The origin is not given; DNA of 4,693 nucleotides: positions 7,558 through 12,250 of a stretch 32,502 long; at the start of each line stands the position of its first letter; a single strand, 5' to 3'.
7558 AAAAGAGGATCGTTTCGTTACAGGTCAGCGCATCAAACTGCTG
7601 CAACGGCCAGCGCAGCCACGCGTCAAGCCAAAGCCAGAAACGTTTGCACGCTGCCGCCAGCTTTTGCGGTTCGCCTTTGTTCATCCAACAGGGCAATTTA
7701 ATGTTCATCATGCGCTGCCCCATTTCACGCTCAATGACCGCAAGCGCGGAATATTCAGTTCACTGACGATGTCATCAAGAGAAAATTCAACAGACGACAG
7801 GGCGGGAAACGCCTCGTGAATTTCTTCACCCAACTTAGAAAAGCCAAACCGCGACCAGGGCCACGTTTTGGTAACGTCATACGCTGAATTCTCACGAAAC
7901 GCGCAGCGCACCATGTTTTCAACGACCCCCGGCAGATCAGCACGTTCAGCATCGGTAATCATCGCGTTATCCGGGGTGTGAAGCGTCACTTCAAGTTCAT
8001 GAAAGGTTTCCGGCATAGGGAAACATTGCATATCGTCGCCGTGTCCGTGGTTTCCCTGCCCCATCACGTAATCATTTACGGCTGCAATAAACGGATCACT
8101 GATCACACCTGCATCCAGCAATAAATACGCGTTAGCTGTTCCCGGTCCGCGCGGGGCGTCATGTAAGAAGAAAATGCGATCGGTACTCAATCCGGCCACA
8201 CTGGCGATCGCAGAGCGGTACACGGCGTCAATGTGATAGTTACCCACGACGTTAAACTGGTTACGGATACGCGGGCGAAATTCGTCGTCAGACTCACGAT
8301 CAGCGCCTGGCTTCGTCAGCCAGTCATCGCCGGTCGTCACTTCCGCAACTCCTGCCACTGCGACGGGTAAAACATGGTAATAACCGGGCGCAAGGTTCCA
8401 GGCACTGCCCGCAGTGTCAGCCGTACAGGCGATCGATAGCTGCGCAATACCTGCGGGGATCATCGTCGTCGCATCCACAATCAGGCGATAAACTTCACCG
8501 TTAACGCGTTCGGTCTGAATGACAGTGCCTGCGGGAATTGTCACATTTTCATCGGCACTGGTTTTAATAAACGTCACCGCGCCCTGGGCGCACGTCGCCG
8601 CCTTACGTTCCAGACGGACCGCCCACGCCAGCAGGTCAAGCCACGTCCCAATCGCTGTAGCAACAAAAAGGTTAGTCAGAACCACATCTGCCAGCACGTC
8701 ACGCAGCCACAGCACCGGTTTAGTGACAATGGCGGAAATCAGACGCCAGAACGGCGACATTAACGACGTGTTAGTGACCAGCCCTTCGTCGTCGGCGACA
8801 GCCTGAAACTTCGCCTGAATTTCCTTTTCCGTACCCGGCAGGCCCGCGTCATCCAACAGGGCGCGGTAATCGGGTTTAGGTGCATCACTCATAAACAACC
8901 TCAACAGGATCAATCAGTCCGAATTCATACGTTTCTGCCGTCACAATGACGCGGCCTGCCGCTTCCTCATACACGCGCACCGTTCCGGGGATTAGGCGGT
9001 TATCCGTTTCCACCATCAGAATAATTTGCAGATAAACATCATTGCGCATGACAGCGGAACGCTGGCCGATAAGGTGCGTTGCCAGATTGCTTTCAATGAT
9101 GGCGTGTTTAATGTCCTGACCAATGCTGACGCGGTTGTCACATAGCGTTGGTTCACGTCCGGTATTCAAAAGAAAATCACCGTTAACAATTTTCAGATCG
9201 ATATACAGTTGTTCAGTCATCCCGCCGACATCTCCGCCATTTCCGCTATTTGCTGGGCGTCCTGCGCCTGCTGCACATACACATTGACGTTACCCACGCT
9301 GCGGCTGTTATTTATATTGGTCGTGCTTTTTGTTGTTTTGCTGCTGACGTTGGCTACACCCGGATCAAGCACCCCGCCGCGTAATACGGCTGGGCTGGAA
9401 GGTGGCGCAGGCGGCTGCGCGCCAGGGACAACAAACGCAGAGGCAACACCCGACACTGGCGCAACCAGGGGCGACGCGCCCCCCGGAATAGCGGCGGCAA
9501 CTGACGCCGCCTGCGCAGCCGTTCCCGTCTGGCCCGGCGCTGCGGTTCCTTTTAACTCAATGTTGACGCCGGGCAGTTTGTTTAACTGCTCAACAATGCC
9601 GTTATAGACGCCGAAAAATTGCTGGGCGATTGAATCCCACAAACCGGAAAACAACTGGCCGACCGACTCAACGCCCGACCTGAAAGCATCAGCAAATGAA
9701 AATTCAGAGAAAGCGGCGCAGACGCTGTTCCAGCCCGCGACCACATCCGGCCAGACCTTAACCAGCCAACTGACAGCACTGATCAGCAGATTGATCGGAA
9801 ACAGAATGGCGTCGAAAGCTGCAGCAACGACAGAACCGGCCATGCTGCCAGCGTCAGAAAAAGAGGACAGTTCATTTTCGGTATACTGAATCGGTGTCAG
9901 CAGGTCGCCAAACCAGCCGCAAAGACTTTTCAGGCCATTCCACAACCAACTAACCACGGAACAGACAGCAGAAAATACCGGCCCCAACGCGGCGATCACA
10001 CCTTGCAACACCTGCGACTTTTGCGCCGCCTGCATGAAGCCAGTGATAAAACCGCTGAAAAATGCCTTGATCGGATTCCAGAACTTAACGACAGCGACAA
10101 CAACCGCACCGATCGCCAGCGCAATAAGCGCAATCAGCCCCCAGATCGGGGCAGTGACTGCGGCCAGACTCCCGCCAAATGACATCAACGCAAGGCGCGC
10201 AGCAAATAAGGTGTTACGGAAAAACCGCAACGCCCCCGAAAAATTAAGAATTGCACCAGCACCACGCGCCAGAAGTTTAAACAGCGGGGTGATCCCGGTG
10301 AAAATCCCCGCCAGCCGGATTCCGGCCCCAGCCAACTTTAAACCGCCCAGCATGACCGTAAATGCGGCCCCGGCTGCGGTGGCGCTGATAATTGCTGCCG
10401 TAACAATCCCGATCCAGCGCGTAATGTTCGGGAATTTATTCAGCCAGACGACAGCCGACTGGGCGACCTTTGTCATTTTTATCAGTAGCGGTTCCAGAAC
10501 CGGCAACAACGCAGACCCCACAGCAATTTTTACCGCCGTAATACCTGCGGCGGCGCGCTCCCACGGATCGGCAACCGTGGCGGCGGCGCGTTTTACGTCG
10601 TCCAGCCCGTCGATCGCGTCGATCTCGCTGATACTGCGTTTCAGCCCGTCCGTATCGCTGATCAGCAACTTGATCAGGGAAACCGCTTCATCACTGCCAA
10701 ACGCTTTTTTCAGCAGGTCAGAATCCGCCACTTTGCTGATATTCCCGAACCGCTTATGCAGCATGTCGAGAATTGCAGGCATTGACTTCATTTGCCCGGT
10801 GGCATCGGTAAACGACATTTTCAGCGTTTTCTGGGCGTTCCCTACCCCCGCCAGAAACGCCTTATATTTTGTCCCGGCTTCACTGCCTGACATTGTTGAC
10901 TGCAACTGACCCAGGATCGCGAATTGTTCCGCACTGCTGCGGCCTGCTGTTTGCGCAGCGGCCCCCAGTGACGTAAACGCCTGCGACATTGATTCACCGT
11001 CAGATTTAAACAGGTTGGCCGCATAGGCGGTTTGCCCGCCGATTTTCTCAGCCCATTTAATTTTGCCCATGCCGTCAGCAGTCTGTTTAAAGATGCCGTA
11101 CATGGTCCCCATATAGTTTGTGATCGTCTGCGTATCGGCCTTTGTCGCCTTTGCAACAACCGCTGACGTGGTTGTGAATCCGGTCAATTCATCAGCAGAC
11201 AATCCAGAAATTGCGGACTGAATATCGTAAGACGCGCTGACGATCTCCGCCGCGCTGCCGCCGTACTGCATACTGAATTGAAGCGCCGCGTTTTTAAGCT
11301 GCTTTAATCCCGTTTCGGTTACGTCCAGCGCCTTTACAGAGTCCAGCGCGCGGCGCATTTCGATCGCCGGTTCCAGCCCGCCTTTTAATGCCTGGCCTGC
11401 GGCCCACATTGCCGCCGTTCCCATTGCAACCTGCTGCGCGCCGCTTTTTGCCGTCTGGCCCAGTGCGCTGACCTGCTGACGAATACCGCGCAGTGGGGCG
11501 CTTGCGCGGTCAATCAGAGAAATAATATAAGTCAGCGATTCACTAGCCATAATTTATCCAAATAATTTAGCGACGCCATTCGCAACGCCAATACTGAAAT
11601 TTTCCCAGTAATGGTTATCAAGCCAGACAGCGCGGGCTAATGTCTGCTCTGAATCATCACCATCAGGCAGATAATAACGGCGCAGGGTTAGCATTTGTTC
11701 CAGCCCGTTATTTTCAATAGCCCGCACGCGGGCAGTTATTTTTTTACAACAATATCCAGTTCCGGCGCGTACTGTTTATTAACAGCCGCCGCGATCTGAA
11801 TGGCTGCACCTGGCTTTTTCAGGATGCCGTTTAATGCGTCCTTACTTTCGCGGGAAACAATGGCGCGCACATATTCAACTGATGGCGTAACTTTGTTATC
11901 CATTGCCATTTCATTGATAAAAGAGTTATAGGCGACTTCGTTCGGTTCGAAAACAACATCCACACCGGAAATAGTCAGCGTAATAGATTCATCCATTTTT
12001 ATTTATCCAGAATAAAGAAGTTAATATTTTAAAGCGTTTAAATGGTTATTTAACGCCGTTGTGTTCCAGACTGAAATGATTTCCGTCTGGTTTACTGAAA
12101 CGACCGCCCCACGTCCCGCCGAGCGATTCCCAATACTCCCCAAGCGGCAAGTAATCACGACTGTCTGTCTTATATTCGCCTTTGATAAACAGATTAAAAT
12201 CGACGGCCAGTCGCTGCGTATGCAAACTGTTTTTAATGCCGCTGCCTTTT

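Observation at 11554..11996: Programmed -1 frameshift signature in the tail assembly chaperone upstream of the tape measure gene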

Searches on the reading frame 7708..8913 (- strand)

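Call 4: search_protein_families(library=pfam, max_evalue=1, proteins=[window:7708-8913:-])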
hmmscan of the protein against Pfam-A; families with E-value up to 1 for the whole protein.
window:7708-8913:- (401 aa): 1 family
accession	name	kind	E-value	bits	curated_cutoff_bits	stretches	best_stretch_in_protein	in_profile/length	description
PF04865.19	Baseplate_J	-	1.6e-28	100.1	21.1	1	90-317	3-223/255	Baseplate J-like protein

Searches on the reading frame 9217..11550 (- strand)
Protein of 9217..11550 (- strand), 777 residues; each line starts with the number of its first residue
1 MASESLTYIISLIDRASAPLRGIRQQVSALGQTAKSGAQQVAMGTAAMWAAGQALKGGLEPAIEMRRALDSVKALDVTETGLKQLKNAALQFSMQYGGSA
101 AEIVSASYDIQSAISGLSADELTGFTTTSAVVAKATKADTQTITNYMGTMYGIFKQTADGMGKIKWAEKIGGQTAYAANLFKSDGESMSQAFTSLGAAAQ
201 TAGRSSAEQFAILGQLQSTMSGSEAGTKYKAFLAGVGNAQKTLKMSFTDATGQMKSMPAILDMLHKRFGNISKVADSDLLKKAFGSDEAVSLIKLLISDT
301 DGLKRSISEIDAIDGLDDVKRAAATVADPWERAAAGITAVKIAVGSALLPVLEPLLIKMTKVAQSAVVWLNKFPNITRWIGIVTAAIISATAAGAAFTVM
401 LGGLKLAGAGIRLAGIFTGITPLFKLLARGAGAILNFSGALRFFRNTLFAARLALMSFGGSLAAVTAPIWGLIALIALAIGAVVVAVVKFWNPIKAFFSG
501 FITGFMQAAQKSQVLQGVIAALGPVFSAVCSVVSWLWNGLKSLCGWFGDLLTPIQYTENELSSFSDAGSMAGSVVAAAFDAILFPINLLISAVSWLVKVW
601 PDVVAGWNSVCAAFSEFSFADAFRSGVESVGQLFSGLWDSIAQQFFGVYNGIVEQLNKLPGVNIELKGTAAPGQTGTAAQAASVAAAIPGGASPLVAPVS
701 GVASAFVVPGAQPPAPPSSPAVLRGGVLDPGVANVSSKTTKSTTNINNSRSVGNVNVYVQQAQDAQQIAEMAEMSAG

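Call 4: search_protein_families(library=pfam, max_evalue=1, proteins=[window:9217-11550:-])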
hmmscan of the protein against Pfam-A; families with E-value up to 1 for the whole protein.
window:9217-11550:- (777 aa): 1 family
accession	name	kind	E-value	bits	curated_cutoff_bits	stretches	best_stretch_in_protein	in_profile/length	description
PF10145.14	PhageMin_Tail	-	7.1e-31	108.1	33.2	1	87-285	2-201/201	Phage-related minor tail protein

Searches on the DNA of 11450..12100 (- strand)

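Call 5: search_dna_similar(query=window:11500-12050:-, collection=phages, mode=distant, max_rows=30)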
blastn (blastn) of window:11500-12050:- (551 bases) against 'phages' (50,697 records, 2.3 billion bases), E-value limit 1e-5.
Records with a match: 16; places in all: 16; records where one place covers at least 80% of the query: 0.
Best place of each record, by identity: 60-80% 16.
By first word of the organism name: Escherichia 9; Yersinia 2; Cronobacter 2; Vibrio 2; Salmonella 1.
By host as written in the record: - 8; Yersinia enterocolitica 324 2; Cronobacter sakazakii 2; Vibrio vulnificus 2; Escherichia coli O157:H7 ATCC 43895 1; Salmonella enterica subsp. enterica serovar Kentucky 1.
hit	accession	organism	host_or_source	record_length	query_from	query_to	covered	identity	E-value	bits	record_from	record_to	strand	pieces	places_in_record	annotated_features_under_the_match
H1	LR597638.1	Escherichia phage ESSI2_ev040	-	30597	67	491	77%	66.8%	4e-22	111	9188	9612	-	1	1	putative phage gene | FIG01049434: hypothetical protein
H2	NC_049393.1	Escherichia phage ESSI2_ev040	-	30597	67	491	77%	66.8%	4e-22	111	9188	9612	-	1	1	putative tail assembly chaperone | FIG01049434: hypothetical protein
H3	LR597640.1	Escherichia phage ESSI2_ev129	-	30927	67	491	77%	66.7%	9e-24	116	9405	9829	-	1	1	putative phage gene | FIG01049434: hypothetical protein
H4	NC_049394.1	Escherichia phage ESSI2_ev129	-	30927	67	491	77%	66.7%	9e-24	116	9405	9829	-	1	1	putative tail assembly chaperone | FIG01049434: hypothetical protein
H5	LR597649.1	Escherichia phage ESSI2_ev015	-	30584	67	491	77%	65.8%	2e-18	99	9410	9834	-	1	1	putative phage gene | FIG01049434: hypothetical protein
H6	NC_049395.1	Escherichia phage ESSI2_ev015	-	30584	67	491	77%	65.8%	2e-18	99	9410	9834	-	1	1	putative tail assembly chaperone | FIG01049434: hypothetical protein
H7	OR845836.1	Escherichia phage ECO95 1-6-1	Escherichia coli O157:H7 ATCC 43895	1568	91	491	73%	67.7%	5e-27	127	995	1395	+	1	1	record has no annotation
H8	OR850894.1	Salmonella phage S.Kent 1-2-1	Salmonella enterica subsp. enterica ...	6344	91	491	73%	67.7%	5e-27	127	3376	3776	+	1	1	record has no annotation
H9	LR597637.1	Escherichia phage ESSI2_ev239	-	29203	100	475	68%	67.3%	5e-21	108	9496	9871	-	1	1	putative phage gene | hypothetical protein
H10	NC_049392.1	Escherichia phage ESSI2_ev239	-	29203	100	475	68%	67.3%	5e-21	108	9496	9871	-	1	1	putative tail assembly chaperone | hypothetical protein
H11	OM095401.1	Yersinia phage vB_YenM_324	Yersinia enterocolitica 324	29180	95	475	69%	66.1%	6e-20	104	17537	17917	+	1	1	tail assembly chaperone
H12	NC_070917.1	Yersinia phage vB_YenM_324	Yersinia enterocolitica 324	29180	95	475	69%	66.1%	6e-20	104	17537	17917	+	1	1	tail assembly chaperone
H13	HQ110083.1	Cronobacter phage ESSI-2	Cronobacter sakazakii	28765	279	452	32%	70.3%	3e-11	75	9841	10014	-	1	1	none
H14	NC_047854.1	Cronobacter phage ESSI-2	Cronobacter sakazakii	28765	279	452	32%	70.3%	3e-11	75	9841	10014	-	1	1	none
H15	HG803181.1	Vibrio phage PV94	Vibrio vulnificus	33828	235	361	23%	70.1%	2e-6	59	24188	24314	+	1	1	record has no annotation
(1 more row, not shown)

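Call 6: search_dna_similar(query=window:11500-12050:-, collection=ecoli_genomes, mode=near, max_rows=20)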
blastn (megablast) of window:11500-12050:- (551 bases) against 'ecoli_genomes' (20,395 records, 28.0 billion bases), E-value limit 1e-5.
Records with a match: 94; places in all: 95; records where one place covers at least 80% of the query: 7.
Genomes with a match: 94 of 5426; with a place that covers at least 80% of the query: 7. Places per genome that has any: lowest 1, median 1, highest 2. On chromosomes: 95 places; on plasmids: 0.
Best place of each record, by identity: >=99% 75; 90-95% 19.
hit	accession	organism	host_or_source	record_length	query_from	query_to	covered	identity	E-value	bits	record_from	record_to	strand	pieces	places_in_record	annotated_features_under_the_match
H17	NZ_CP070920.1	Escherichia coli strain 40EC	Homo sapiens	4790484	1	551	100%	100.0%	0e+0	1018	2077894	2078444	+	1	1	putative phage tail assembly chaperone | DUF6890 family protein | phage tail tape measure protein | M15 family metallopeptidase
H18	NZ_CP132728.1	Escherichia coli strain LZSFT34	-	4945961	1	551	100%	100.0%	0e+0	1018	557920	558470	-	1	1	putative phage tail assembly chaperone | DUF6890 family protein | phage tail tape measure protein | M15 family metallopeptidase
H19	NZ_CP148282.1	Escherichia coli strain Z1323PEC0010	Dog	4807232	1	551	100%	100.0%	0e+0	1018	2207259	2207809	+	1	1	putative phage tail assembly chaperone | DUF6890 family protein | phage tail tape measure protein | M15 family metallopeptidase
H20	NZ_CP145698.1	Escherichia coli strain S1-KEN-03-A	Homo sapiens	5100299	1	551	100%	100.0%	0e+0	1018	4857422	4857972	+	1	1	putative phage tail assembly chaperone | DUF6890 family protein | phage tail tape measure protein | M15 family metallopeptidase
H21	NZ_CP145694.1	Escherichia coli strain S1-KEN-04-A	Homo sapiens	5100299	1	551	100%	100.0%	0e+0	1018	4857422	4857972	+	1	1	putative phage tail assembly chaperone | DUF6890 family protein | phage tail tape measure protein | M15 family metallopeptidase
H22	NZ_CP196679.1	Escherichia coli strain 99RCEF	Fregata magnificens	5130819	1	551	100%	100.0%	0e+0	1018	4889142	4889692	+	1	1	putative phage tail assembly chaperone | DUF6890 family protein | phage tail tape measure protein | M15 family metallopeptidase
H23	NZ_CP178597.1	Escherichia coli strain ZF8-1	chicken feces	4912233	1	551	100%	100.0%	0e+0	1018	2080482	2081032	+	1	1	putative phage tail assembly chaperone | DUF6890 family protein | phage tail tape measure protein | M15 family metallopeptidase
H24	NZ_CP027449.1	Escherichia coli strain 2014C-3097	Homo sapiens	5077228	150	202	10%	90.9%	5e-9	71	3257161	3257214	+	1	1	CRISPR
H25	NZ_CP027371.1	Escherichia coli strain 2015C-3905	Homo sapiens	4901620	150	202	10%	90.9%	5e-9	71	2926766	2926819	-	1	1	CRISPR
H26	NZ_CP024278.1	Escherichia coli strain ATCC 43896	Homo sapiens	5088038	150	202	10%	90.9%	5e-9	71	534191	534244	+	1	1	CRISPR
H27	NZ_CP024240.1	Escherichia coli O114:H49 strain 90-9280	missing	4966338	150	202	10%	90.9%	5e-9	71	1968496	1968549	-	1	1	CRISPR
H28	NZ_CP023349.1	Escherichia coli strain ETEC-2264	Homo sapiens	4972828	150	202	10%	90.9%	5e-9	71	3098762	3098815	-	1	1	CRISPR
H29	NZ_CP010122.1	Escherichia coli strain C5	cow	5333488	150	202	10%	90.9%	5e-9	71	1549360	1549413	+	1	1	CRISPR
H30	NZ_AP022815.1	Escherichia coli strain JE86-ST05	Homo sapiens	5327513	150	202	10%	90.9%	5e-9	71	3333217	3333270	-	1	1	CRISPR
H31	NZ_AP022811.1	Escherichia coli strain JE86-ST02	Homo sapiens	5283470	150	202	10%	90.9%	5e-9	71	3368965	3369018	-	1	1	CRISPR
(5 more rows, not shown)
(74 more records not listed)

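Call 7: get_annotated_region(hit=H17, flank=3000)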
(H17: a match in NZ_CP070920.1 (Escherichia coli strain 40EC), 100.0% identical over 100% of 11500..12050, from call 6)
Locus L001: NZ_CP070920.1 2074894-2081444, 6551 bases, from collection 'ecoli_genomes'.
description: Escherichia coli strain 40EC chromosome, complete genome
organism: Escherichia coli strain 40EC (NCBI taxid 562)
replicon: chromosome; assembly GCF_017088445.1
host: Homo sapiens; source: feces; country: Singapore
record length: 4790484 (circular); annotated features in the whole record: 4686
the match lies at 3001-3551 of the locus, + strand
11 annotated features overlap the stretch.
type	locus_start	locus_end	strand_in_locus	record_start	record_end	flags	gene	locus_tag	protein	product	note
CDS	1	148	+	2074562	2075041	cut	-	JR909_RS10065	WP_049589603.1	phage tail protein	-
CDS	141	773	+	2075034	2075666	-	-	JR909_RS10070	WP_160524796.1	phage virion morphogenesis protein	-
CDS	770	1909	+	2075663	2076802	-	-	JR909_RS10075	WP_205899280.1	DUF2586 domain-containing protein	-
CDS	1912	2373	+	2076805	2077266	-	-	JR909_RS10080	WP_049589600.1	phage protein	-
CDS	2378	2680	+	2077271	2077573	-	-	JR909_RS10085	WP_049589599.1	phage holin family protein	-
CDS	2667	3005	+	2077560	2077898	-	-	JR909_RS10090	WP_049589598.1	M15 family metallopeptidase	-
CDS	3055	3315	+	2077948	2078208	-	-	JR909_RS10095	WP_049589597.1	putative phage tail assembly chaperone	-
CDS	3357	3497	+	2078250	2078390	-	-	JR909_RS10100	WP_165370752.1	DUF6890 family protein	-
CDS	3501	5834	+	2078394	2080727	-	-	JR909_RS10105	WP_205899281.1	phage tail tape measure protein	-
CDS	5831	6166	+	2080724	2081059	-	-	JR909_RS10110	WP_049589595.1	DUF2590 family protein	-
CDS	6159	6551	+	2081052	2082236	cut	-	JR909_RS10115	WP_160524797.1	baseplate J/gp47 family protein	-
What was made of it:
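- Checked: (b) 'Standard ORF callers would miss it': NCBI PGAP does call a truncated 46-aa 'DUF6890 family protein' from ATG 11694 (call 7).
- PGAP annotates a separate 46-aa 'DUF6890 family protein' in all 7 E. coli genomes that carry the locus (calls 6, 7).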

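Call 8: get_annotated_region(hit=H24, flank=1500)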
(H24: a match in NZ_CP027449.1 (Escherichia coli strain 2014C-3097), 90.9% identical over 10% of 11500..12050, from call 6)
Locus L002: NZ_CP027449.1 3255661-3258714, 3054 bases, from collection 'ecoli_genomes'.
description: Escherichia coli strain 2014C-3097 chromosome, complete genome
organism: Escherichia coli strain 2014C-3097 (NCBI taxid 562)
replicon: chromosome; assembly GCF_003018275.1
host: Homo sapiens; source: stool; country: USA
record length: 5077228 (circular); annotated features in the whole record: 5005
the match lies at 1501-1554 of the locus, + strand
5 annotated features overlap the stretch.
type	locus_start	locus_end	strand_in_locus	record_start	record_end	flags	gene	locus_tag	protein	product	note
CDS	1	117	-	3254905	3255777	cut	ygcG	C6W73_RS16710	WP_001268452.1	TPM domain-containing protein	-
CDS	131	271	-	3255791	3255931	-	yqcG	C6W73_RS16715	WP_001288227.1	cell envelope stress response protein YqcG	-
CDS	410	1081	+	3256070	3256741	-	queE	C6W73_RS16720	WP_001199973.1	7-carboxy-7-deazaguanine synthase QueE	-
direct_repeat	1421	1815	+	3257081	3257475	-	-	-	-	CRISPR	-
CDS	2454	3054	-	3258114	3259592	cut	ygcE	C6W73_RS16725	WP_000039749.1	FGGY-family carbohydrate kinase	-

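Call 9: get_annotated_region(hit=H12, flank=2500)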
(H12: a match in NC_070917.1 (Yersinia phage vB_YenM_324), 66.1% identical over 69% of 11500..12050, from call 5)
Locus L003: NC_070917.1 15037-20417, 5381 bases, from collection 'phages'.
description: Yersinia phage vB_YenM_324, complete genome.
organism: Yersinia phage vB_YenM_324 (NCBI taxid 2914024)
taxonomy: Viruses; Duplodnaviria; Heunggongvirae; Uroviricota; Caudoviricetes; Peduoviridae; Tresduoquattuorvirus; Tresduoquattuorvirus YenM324
host: Yersinia enterocolitica 324; source: -; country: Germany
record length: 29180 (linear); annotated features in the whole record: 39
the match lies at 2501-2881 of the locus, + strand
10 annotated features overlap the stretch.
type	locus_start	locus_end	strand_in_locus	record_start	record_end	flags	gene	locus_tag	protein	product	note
CDS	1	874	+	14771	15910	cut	-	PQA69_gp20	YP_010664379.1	topoisomerase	-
CDS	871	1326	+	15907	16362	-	-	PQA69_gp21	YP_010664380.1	tail protein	-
CDS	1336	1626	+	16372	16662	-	-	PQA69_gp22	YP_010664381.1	holin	-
CDS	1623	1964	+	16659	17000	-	-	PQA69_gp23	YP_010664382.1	endolysin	-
CDS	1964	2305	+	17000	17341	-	-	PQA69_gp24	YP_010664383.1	Rz-like spanin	-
CDS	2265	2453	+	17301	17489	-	-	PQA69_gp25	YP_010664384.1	O-spanin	-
CDS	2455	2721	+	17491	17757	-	-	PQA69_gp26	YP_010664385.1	tail assembly chaperone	-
CDS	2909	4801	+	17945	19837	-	-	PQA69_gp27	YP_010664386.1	tail length tape-measure protein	tail length tape-measure protein GpT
CDS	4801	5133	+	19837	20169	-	-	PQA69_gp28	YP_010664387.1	hypothetical protein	-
CDS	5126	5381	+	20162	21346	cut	-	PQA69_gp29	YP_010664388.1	baseplate wedge subunit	-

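Call 58: search_rna_families(source=window, start=11450, end=12100, threshold=evalue, max_evalue=1)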
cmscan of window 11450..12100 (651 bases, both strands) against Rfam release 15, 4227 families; matches with E-value up to 1: 0.
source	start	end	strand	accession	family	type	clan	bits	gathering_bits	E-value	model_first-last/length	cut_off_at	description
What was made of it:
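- Tried and rejected: Known RNA elements: an Rfam scan of 11450..12100 at E <= 1 gave no match (call 58).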
